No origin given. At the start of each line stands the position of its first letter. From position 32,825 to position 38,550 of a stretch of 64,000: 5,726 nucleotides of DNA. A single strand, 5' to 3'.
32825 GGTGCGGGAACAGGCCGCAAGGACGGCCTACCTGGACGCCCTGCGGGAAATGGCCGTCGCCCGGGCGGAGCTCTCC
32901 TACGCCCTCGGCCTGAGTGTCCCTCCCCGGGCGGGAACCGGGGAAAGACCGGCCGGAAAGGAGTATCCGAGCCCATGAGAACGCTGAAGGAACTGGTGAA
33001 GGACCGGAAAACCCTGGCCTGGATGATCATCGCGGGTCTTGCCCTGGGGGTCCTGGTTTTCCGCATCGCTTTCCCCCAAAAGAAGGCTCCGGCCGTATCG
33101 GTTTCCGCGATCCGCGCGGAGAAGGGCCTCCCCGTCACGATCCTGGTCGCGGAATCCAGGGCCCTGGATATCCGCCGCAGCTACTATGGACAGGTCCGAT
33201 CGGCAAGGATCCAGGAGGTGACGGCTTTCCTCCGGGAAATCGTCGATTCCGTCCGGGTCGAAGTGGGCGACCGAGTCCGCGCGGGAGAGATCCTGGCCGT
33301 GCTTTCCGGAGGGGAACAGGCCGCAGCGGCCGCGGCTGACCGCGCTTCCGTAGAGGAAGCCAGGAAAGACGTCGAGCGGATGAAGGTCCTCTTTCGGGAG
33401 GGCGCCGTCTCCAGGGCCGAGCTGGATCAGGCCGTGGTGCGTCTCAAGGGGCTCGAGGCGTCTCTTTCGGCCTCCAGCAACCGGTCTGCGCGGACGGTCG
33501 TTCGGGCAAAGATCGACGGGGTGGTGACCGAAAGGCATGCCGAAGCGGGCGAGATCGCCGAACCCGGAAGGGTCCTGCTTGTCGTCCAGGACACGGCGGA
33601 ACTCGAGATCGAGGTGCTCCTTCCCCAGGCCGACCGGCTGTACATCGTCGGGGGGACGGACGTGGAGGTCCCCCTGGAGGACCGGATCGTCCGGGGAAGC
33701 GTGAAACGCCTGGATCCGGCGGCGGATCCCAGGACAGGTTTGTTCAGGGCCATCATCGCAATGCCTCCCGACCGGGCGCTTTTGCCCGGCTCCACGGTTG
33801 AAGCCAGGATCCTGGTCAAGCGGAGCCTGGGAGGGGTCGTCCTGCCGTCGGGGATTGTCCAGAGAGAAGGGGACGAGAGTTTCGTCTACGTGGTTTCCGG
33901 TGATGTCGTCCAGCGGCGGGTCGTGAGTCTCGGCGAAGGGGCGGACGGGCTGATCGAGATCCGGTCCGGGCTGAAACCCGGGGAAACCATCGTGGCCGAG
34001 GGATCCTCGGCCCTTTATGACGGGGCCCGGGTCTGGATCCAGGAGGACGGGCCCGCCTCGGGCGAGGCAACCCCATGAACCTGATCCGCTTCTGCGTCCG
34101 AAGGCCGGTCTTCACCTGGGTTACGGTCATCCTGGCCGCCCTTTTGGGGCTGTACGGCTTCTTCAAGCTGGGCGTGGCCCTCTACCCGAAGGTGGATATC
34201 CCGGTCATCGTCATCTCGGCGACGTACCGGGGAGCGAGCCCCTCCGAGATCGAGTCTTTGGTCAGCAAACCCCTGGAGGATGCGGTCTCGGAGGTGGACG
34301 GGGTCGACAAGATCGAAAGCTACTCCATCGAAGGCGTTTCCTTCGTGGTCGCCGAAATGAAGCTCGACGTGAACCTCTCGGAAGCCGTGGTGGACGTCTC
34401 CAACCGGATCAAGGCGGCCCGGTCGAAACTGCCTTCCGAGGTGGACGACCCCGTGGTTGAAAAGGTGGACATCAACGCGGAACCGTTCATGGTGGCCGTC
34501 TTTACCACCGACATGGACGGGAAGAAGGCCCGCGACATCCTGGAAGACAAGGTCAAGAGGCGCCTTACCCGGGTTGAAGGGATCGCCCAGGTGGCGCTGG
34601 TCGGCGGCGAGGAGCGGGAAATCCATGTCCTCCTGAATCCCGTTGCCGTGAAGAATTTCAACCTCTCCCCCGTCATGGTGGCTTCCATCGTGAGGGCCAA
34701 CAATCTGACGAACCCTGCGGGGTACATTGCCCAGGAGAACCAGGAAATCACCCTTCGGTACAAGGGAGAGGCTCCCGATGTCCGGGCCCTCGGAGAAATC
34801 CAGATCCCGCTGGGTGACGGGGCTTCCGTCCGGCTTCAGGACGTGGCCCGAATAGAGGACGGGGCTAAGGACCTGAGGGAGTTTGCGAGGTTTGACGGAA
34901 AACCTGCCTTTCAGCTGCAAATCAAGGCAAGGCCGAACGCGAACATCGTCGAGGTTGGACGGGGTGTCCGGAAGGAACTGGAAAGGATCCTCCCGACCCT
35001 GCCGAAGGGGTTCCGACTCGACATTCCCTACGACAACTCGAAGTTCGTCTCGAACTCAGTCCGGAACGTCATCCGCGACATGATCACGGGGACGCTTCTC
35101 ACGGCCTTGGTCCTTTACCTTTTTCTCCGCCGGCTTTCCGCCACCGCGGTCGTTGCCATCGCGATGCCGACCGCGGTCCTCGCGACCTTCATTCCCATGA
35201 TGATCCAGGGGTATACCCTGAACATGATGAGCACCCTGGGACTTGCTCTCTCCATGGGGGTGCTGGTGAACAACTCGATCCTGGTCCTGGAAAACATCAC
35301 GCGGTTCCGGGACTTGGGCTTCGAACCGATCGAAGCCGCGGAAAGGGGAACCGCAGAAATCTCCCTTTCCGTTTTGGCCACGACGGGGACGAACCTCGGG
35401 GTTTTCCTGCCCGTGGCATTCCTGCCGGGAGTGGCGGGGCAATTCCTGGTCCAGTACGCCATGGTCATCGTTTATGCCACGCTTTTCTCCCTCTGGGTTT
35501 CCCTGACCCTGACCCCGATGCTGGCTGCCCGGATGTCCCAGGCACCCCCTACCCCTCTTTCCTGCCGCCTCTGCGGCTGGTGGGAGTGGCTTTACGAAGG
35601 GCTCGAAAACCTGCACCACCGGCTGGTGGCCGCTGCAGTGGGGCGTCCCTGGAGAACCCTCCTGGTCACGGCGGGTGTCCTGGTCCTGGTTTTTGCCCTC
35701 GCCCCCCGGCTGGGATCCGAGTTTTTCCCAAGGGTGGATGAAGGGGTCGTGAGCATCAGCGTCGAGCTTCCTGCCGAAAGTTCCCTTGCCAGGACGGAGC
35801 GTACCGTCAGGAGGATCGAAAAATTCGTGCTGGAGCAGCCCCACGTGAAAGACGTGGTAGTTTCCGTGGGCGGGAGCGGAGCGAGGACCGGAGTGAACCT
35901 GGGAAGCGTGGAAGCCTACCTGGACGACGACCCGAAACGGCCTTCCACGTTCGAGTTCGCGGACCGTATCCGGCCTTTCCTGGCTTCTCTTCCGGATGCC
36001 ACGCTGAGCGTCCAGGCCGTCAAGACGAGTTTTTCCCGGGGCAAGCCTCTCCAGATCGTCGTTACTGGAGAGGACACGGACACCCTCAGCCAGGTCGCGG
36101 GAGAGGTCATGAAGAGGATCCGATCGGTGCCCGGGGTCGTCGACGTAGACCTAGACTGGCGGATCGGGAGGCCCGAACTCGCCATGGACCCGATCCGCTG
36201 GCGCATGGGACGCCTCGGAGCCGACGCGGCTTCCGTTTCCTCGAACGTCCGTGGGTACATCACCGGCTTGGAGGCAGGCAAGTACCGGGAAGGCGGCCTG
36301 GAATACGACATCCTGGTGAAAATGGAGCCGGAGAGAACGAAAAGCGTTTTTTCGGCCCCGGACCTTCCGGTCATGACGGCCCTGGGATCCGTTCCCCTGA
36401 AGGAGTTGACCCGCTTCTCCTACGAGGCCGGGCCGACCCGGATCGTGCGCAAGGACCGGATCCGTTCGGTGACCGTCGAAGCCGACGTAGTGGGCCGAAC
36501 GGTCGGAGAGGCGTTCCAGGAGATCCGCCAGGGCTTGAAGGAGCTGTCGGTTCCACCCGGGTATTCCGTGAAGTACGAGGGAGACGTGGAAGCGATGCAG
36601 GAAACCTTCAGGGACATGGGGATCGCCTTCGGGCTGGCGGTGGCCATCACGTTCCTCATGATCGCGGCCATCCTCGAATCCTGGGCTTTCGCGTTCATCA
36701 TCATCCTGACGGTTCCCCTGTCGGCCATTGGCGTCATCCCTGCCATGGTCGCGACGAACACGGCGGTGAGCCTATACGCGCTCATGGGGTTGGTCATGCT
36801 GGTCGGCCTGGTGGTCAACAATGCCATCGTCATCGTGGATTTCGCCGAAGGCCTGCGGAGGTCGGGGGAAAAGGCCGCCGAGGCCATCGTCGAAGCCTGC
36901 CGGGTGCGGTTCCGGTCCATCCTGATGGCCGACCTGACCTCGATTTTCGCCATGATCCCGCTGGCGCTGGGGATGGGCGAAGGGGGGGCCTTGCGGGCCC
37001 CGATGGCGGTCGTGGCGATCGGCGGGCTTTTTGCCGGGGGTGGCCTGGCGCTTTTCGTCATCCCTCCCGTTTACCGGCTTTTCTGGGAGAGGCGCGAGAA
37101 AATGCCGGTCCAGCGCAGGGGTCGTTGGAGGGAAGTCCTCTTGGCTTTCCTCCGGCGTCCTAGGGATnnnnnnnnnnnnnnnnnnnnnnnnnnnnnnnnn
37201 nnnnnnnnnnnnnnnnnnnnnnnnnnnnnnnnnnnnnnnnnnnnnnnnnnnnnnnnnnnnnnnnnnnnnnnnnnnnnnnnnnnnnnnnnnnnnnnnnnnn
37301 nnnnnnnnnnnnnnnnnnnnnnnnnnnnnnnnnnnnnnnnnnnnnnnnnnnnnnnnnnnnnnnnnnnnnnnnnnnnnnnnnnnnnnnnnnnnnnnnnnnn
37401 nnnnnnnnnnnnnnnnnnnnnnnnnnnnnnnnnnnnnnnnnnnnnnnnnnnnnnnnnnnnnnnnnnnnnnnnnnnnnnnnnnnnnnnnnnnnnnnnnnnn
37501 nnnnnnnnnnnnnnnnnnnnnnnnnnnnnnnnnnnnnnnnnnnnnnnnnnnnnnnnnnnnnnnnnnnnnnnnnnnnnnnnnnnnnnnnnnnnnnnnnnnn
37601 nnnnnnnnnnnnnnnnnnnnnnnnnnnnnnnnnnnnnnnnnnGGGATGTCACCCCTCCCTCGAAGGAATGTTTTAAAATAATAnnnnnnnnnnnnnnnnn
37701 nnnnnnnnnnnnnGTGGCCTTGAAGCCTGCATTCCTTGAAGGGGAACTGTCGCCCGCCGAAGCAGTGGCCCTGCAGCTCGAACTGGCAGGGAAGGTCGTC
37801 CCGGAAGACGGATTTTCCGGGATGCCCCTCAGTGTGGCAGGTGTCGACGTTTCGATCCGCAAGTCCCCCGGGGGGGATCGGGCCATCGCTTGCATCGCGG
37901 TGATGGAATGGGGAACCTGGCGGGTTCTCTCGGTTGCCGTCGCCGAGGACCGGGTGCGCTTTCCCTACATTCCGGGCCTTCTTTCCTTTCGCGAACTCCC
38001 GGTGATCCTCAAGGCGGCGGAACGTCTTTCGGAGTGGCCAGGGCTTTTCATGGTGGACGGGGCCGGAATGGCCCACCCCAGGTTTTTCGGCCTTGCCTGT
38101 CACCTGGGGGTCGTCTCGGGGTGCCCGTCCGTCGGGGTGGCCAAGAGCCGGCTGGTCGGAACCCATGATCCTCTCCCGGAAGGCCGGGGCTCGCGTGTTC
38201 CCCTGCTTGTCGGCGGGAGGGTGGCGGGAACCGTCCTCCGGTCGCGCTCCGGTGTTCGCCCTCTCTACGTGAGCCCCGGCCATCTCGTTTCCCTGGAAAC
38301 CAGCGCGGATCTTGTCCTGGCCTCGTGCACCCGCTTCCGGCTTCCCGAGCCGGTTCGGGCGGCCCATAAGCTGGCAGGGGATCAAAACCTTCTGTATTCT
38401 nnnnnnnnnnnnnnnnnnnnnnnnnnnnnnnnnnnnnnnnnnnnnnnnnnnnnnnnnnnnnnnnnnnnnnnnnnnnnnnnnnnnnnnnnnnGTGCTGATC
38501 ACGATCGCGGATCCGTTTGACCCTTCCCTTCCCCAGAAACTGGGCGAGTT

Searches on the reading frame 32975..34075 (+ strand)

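Call 47: search_protein_families(library=pfam, proteins=[window:32975-34075:+], max_evalue=0.00001)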
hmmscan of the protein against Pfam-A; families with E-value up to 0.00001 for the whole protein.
window:32975-34075:+ (367 aa): 2 families
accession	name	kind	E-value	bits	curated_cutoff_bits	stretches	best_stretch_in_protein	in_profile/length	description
PF13437.12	HlyD_3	-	1.5e-15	58.3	22.2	1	175-272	1-106/106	HlyD family secretion protein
PF16576.10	HlyD_D23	-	3e-13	50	30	1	76-270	16-209/214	Barrel-sandwich domain of CusB or HlyD membrane-fusion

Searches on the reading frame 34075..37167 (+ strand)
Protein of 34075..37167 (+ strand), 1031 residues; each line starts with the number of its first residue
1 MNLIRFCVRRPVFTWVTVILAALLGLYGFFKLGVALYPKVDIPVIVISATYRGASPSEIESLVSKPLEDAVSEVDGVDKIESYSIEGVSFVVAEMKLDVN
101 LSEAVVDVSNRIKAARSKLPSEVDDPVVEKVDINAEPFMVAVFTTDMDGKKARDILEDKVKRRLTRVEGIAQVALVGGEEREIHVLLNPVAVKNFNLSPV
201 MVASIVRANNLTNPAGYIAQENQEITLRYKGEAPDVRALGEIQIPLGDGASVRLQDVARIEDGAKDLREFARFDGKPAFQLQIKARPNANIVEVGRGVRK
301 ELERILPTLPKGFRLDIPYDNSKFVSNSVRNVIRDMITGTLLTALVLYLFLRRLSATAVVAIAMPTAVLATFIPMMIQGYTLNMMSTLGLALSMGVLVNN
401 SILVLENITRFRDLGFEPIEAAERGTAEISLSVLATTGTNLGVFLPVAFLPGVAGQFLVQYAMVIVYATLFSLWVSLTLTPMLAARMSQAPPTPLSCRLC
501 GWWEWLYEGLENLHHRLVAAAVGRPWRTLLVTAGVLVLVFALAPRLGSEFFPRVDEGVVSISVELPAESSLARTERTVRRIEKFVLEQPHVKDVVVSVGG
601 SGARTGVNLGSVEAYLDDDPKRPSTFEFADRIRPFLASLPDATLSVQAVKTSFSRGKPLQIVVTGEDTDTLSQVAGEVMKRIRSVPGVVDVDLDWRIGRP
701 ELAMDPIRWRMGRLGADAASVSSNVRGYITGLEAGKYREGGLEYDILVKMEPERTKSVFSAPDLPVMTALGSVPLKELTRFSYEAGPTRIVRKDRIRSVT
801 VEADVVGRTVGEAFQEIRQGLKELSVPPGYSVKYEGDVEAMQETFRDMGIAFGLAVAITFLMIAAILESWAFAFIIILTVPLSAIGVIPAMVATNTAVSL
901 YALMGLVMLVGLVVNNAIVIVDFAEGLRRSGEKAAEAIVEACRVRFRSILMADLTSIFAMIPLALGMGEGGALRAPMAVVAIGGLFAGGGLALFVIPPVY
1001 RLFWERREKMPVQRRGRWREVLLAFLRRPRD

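Call 47: search_protein_families(library=pfam, proteins=[window:34075-37167:+], max_evalue=0.00001)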
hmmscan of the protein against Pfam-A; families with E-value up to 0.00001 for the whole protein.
window:34075-37167:+ (1031 aa): 1 family
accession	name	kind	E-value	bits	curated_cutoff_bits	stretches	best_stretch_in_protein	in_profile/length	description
PF00873.25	ACR_tran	-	1.6e-239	798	28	1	4-1003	2-1020/1021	AcrB/AcrD/AcrF family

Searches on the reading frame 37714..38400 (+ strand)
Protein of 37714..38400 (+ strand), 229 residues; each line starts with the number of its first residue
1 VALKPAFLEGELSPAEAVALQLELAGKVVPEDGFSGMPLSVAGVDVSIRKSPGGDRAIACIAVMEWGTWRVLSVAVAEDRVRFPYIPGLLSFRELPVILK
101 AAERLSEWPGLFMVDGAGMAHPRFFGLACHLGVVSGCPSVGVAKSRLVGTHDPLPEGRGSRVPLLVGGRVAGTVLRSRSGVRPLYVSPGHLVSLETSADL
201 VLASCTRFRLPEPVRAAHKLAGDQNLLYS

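Call 47: search_protein_families(library=pfam, proteins=[window:37714-38400:+], max_evalue=0.00001)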
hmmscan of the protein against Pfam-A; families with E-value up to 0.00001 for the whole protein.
window:37714-38400:+ (229 aa): 1 family
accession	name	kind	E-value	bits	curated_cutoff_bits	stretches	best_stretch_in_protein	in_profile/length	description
PF04493.20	Endonuclease_5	-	2.4e-67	226.9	23.4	1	23-219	2-198/198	Endonuclease V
